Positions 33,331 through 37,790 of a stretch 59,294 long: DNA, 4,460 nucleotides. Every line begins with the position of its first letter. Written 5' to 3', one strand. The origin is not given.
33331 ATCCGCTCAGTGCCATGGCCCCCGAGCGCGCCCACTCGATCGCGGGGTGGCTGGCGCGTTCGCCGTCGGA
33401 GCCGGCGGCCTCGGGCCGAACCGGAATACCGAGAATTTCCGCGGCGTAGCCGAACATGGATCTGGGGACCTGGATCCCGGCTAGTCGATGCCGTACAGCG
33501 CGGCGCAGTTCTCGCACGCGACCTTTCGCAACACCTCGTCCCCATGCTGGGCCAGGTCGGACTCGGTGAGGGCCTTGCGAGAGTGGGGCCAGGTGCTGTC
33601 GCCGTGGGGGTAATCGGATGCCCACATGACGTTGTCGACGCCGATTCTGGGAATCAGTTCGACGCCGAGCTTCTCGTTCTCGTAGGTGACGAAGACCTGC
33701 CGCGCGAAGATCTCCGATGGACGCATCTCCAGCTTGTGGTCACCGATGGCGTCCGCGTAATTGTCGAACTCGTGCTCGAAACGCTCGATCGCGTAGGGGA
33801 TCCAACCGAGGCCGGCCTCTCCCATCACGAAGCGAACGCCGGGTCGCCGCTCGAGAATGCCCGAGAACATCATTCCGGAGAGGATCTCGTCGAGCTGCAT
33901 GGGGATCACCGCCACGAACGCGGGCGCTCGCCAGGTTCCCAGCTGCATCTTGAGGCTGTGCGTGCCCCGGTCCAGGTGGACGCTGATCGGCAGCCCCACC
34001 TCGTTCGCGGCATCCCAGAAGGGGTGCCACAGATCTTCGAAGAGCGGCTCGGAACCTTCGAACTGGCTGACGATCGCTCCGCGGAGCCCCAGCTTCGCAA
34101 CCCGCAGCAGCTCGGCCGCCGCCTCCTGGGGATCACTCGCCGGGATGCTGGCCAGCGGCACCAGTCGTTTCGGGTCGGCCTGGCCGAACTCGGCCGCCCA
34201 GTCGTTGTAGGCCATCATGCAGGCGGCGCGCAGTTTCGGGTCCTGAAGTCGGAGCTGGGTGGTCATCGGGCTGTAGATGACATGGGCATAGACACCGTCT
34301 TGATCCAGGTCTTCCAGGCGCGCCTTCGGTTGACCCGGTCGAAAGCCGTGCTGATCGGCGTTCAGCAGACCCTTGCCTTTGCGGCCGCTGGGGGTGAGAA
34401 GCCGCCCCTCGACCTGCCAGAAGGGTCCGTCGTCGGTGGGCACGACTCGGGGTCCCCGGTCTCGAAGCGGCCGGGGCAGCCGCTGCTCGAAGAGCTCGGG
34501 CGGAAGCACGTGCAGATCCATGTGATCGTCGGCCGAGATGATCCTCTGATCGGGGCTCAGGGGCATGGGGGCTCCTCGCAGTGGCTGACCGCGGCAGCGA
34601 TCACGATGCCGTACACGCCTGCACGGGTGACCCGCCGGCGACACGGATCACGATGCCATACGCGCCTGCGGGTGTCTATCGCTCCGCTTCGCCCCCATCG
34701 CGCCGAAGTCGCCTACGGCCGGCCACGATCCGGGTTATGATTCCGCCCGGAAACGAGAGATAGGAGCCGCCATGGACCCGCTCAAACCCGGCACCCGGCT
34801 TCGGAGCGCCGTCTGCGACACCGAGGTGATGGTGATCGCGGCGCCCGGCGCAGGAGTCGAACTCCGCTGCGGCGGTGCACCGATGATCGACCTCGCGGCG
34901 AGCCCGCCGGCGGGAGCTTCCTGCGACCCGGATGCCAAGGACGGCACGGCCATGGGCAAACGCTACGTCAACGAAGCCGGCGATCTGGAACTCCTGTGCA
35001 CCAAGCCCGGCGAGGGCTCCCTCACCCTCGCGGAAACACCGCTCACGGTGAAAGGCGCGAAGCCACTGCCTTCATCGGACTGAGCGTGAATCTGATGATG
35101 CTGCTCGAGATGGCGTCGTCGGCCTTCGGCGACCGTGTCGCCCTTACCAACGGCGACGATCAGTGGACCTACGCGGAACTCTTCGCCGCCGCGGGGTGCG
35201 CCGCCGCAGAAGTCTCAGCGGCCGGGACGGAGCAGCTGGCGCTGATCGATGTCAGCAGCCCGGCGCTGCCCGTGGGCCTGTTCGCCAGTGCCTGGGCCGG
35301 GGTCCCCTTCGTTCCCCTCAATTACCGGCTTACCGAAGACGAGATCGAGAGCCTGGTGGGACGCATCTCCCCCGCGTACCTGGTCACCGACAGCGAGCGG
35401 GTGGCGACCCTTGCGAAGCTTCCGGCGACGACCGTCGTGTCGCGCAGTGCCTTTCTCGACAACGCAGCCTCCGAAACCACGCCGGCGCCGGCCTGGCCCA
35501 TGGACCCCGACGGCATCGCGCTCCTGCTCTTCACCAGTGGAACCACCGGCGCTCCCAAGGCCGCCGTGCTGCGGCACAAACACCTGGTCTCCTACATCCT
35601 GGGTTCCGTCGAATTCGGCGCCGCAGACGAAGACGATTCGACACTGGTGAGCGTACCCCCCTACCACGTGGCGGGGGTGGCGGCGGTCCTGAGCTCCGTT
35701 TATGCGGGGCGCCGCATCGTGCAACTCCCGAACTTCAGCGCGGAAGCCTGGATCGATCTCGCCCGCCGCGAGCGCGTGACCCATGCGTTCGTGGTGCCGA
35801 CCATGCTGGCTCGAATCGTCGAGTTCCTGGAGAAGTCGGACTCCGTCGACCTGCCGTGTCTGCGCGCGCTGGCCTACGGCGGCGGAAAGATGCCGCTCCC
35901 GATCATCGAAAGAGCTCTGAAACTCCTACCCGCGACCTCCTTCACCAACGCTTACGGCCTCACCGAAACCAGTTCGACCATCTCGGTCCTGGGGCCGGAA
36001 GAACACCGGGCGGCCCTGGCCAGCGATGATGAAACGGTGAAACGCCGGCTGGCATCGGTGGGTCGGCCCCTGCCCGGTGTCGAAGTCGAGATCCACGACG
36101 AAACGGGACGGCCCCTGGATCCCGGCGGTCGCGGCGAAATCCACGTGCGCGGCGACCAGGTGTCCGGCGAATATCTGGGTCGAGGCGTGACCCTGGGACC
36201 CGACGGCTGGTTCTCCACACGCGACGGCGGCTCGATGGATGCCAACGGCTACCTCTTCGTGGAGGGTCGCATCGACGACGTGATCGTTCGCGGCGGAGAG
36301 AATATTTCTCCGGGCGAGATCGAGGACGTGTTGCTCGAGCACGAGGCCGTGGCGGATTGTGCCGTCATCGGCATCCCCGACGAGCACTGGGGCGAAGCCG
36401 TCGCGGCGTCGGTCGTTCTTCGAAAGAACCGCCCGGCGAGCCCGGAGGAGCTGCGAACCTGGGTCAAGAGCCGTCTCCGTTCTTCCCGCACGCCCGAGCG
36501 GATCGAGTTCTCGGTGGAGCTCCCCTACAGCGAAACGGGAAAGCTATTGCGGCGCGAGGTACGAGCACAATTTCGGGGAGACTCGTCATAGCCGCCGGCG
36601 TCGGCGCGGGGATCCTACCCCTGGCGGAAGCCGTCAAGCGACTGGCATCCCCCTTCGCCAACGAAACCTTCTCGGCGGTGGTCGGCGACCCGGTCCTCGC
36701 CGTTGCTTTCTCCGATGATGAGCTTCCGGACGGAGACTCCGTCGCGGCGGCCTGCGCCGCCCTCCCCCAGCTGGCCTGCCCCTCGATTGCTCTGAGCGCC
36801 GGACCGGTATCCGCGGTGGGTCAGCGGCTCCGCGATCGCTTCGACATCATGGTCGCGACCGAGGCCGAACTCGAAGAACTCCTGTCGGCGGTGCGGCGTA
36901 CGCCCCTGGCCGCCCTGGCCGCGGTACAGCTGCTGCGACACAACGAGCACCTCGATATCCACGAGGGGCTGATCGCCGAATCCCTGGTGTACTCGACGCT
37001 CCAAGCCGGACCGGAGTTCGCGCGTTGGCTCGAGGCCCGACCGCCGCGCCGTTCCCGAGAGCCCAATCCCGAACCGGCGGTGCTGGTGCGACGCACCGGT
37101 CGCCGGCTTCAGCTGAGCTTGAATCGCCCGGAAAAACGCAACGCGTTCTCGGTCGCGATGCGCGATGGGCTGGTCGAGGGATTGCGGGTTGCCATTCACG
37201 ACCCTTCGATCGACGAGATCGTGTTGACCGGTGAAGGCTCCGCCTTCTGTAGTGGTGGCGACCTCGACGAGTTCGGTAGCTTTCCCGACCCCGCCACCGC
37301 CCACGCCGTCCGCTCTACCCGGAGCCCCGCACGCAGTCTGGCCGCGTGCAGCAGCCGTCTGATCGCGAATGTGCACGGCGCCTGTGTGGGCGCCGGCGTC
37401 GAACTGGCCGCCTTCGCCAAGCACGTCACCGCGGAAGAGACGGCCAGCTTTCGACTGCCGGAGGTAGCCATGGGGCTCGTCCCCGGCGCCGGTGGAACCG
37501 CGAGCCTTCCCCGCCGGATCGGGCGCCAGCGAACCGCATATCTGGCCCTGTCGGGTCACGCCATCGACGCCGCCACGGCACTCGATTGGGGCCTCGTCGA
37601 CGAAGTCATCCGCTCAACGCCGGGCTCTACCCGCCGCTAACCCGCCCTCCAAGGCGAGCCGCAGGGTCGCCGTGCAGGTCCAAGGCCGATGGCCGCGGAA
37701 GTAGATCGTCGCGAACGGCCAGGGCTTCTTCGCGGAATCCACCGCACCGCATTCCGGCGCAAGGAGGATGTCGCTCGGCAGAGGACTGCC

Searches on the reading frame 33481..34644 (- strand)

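Call 20: search_protein_families(library=pfam, proteins=[window:33481-34644:-], max_evalue=0.0001)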
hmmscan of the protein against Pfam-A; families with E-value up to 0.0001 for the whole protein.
window:33481-34644:- (387 aa): 1 family
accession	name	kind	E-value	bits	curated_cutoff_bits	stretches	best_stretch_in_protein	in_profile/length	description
PF04909.20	Amidohydro_2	-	3.2e-29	103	26.4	1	74-386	11-289/289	Amidohydrolase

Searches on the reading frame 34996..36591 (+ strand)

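Call 20: search_protein_families(library=pfam, proteins=[window:34996-36591:+], max_evalue=0.0001)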
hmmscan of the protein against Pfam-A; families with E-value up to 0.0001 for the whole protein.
window:34996-36591:+ (531 aa): 2 families
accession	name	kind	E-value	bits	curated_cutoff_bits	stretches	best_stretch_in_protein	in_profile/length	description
PF00501.34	AMP-binding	-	1.2e-66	225.6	29.9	1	40-394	4-384/384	AMP-binding enzyme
PF13193.12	AMP-binding_C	-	1e-19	71.6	24.5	1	441-516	1-76/76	AMP-binding enzyme C-terminal domain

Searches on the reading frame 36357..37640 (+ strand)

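Call 30: search_protein_families(library=pfam, proteins=[window:36357-37640:+], max_evalue=0.0001)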
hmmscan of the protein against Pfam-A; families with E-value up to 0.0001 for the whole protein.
window:36357-37640:+ (427 aa): 2 families
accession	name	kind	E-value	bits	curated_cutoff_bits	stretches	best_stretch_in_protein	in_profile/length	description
PF00378.25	ECH_1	-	4.2e-37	128.3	27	1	252-418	8-174/251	Enoyl-CoA hydratase/isomerase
PF16113.10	ECH_2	-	3.7e-29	102.7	27.2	1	253-420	4-174/335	Enoyl-CoA hydratase/isomerase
